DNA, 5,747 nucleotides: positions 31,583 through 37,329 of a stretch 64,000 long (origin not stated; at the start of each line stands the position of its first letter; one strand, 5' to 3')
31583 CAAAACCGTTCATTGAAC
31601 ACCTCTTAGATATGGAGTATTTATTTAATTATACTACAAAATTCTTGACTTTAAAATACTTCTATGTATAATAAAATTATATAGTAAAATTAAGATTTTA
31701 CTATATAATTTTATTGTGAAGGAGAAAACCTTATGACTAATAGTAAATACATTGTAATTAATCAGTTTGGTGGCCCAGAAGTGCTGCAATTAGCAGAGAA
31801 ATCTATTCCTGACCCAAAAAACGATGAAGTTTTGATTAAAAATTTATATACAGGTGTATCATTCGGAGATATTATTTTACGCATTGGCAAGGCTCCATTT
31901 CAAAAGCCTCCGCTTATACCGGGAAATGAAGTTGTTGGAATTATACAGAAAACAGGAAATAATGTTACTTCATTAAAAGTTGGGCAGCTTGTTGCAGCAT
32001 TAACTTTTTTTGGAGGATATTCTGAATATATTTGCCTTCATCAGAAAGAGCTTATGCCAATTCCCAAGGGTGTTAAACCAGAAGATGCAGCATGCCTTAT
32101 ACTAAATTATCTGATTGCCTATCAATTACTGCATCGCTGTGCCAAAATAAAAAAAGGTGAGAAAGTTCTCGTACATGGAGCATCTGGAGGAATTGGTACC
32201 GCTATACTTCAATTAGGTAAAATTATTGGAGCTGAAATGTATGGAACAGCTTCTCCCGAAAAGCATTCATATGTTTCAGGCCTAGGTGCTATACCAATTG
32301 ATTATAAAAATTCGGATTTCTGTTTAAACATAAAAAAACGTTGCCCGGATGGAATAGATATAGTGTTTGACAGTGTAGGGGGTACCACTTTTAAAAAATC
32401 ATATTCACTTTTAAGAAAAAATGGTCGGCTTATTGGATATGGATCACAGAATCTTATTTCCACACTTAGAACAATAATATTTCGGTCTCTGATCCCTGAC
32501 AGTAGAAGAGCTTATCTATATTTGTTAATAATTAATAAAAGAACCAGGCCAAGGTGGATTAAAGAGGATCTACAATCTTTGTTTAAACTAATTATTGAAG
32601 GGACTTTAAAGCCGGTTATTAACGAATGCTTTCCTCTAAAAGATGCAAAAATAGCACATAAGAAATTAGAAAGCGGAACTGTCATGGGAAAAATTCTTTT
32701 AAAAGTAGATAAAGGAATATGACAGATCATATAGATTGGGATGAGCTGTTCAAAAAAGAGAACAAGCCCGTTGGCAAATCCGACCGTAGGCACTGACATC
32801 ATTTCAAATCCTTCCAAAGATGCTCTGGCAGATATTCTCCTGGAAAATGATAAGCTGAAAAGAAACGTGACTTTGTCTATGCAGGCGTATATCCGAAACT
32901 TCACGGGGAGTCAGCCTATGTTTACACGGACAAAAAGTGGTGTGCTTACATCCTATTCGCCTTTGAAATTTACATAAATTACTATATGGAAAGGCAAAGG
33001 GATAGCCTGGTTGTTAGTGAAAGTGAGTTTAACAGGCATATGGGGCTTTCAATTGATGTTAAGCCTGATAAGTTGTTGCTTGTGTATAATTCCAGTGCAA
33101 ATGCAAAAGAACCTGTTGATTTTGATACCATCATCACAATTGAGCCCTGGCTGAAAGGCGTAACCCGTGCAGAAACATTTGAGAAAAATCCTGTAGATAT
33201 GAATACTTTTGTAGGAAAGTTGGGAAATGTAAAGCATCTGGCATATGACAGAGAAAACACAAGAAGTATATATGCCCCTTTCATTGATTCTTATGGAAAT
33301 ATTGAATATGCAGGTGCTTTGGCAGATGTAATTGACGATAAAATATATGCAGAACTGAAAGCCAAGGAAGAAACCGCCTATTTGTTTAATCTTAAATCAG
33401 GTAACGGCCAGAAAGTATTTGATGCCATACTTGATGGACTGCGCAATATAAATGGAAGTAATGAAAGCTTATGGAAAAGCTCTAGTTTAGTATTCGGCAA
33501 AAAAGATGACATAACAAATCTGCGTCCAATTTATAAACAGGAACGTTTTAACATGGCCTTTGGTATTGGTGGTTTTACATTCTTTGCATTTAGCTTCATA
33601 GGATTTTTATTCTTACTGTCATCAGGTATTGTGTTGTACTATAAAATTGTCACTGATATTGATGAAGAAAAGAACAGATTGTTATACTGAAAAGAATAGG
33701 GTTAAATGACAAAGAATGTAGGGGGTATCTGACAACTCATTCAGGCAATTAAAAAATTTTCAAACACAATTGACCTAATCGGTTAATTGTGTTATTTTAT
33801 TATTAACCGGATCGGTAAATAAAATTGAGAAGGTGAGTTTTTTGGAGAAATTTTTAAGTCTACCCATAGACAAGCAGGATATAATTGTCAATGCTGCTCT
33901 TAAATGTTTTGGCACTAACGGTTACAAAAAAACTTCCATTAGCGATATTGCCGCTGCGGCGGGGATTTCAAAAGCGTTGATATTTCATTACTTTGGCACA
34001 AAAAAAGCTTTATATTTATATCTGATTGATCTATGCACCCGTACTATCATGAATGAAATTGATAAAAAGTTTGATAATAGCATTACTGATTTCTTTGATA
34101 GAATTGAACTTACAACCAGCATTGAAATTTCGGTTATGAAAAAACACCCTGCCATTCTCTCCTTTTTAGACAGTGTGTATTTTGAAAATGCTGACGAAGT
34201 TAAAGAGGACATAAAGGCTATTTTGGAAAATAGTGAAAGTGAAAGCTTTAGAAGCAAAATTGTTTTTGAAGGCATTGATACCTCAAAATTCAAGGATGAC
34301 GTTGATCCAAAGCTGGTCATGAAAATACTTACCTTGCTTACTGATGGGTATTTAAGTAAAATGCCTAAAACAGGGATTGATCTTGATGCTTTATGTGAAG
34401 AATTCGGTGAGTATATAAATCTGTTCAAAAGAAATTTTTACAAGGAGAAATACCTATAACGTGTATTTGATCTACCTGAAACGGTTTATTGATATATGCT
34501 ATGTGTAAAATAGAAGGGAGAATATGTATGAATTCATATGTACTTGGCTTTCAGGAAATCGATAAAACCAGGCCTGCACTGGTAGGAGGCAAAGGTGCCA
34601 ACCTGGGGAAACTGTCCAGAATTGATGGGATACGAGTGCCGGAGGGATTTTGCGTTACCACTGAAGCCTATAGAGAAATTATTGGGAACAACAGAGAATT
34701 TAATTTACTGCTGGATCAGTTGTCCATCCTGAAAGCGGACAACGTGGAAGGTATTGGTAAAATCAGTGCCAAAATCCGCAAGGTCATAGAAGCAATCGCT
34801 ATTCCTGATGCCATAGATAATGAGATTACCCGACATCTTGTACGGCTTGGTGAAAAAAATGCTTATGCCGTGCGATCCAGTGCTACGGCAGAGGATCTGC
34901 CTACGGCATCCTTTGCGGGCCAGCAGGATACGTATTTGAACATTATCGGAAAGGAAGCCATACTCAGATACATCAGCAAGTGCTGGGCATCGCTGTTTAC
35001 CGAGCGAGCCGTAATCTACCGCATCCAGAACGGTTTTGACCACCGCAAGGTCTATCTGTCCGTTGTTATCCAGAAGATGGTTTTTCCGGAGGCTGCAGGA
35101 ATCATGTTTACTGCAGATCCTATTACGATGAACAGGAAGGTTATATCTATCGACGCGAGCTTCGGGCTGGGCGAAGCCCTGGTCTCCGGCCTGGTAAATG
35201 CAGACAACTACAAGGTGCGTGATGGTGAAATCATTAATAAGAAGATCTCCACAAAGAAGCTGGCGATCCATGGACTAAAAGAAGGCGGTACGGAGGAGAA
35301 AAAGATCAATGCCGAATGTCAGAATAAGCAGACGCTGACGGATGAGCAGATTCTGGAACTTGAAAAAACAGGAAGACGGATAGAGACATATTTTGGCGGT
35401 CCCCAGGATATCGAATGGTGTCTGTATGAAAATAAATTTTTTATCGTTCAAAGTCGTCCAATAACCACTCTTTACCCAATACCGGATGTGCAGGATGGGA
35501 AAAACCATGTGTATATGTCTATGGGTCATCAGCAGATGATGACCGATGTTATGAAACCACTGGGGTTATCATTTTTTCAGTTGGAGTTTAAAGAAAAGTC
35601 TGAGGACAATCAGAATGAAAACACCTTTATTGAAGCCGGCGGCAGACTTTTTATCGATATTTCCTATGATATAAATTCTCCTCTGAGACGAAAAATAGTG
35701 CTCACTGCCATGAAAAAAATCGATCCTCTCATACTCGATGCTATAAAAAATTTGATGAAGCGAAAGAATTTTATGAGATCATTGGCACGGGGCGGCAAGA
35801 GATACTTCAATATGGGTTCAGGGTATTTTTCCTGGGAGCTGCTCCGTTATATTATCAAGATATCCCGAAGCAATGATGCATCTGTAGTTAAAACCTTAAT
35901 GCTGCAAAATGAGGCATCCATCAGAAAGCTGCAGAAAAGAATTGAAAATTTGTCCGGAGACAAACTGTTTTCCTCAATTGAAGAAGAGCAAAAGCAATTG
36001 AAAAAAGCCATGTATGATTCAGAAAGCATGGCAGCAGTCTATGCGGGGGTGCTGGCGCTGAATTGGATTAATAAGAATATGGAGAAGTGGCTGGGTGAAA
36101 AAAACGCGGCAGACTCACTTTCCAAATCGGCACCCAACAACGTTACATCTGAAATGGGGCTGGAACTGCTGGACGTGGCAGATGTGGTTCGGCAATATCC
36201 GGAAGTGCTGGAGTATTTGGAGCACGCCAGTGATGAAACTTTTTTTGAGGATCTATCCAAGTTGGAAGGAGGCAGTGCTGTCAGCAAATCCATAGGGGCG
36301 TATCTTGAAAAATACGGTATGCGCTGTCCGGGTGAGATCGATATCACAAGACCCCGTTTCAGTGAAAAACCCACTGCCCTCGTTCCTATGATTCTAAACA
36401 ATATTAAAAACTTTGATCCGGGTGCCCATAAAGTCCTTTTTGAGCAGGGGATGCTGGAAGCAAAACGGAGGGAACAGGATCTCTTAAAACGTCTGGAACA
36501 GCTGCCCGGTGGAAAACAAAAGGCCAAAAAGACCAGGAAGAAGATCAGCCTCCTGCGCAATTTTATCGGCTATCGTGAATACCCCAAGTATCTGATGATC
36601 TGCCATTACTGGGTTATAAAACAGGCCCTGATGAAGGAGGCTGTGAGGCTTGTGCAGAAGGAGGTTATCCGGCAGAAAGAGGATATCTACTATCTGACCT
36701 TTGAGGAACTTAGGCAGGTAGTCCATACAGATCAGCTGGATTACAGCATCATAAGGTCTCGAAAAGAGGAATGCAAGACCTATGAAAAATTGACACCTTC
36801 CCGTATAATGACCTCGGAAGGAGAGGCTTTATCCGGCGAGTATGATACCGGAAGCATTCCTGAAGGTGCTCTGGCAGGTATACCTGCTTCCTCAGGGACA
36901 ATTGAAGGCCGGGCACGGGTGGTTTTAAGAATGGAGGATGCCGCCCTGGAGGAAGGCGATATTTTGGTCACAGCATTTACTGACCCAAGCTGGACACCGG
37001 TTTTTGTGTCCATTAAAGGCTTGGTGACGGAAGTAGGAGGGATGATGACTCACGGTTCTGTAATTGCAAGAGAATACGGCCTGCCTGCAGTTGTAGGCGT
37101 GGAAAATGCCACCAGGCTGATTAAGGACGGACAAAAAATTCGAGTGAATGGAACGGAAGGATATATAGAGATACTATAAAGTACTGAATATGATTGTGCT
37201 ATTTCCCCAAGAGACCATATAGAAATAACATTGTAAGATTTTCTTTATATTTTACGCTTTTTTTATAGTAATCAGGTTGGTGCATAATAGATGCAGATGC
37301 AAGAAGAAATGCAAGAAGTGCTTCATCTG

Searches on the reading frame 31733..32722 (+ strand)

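Call 29: search_protein_families(library=pfam, proteins=[window:31733-32722:+], max_evalue=0.001)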
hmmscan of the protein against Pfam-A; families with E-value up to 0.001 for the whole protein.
window:31733-32722:+ (329 aa): 3 families
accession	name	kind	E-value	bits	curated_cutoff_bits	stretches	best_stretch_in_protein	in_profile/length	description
PF13602.12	ADH_zinc_N_2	-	5e-24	86.2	27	1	188-323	6-134/134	Zinc-binding dehydrogenase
PF08240.17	ADH_N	-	7e-16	58.8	23.5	1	30-112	2-104/104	Alcohol dehydrogenase GroES-like domain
PF00107.32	ADH_zinc_N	-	3e-13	50.3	31.8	1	153-251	1-105/129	Zinc-binding dehydrogenase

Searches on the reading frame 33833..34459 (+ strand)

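Call 29: search_protein_families(library=pfam, proteins=[window:33833-34459:+], max_evalue=0.001)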
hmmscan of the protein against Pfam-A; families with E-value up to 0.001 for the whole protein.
window:33833-34459:+ (208 aa): 1 family
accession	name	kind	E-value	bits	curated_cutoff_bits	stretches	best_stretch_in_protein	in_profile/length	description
PF00440.29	TetR_N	-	3.1e-16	59.3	24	1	18-63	1-46/47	Bacterial regulatory proteins, tetR family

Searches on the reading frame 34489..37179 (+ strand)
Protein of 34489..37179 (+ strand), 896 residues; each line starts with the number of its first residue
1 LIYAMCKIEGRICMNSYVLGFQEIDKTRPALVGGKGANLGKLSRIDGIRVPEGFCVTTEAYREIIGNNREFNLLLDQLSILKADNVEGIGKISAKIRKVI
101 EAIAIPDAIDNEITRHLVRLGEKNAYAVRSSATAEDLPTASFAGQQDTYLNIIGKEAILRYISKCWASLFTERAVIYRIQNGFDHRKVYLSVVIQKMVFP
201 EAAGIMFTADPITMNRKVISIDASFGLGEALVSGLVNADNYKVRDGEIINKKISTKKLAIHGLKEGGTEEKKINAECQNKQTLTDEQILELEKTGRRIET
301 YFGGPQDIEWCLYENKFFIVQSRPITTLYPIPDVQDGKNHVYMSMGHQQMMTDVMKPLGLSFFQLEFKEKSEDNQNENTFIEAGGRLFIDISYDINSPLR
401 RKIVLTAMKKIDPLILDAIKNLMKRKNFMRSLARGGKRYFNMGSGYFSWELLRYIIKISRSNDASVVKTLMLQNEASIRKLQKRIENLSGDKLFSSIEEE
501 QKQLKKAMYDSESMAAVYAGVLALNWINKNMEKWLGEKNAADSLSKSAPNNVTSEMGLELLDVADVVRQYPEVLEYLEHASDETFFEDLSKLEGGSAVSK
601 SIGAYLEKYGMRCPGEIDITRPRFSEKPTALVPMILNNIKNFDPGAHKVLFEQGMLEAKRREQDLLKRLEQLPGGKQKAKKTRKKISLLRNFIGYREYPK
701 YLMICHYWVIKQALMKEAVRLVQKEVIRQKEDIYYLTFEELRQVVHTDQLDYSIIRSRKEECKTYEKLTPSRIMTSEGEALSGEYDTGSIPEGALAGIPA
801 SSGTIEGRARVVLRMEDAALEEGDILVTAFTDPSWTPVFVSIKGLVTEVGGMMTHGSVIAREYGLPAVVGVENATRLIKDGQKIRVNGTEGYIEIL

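Call 29: search_protein_families(library=pfam, proteins=[window:34489-37179:+], max_evalue=0.001)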
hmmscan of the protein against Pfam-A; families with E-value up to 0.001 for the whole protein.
window:34489-37179:+ (896 aa): 2 families
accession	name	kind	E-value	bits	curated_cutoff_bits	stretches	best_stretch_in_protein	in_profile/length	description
PF01326.24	PPDK_N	-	1.7e-95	320.6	27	1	31-328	3-312/328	Pyruvate phosphate dikinase, AMP/ATP-binding domain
PF00391.29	PEP-utilizers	-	3.4e-24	84.7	23.1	1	820-891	1-72/72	PEP-utilising enzyme, mobile domain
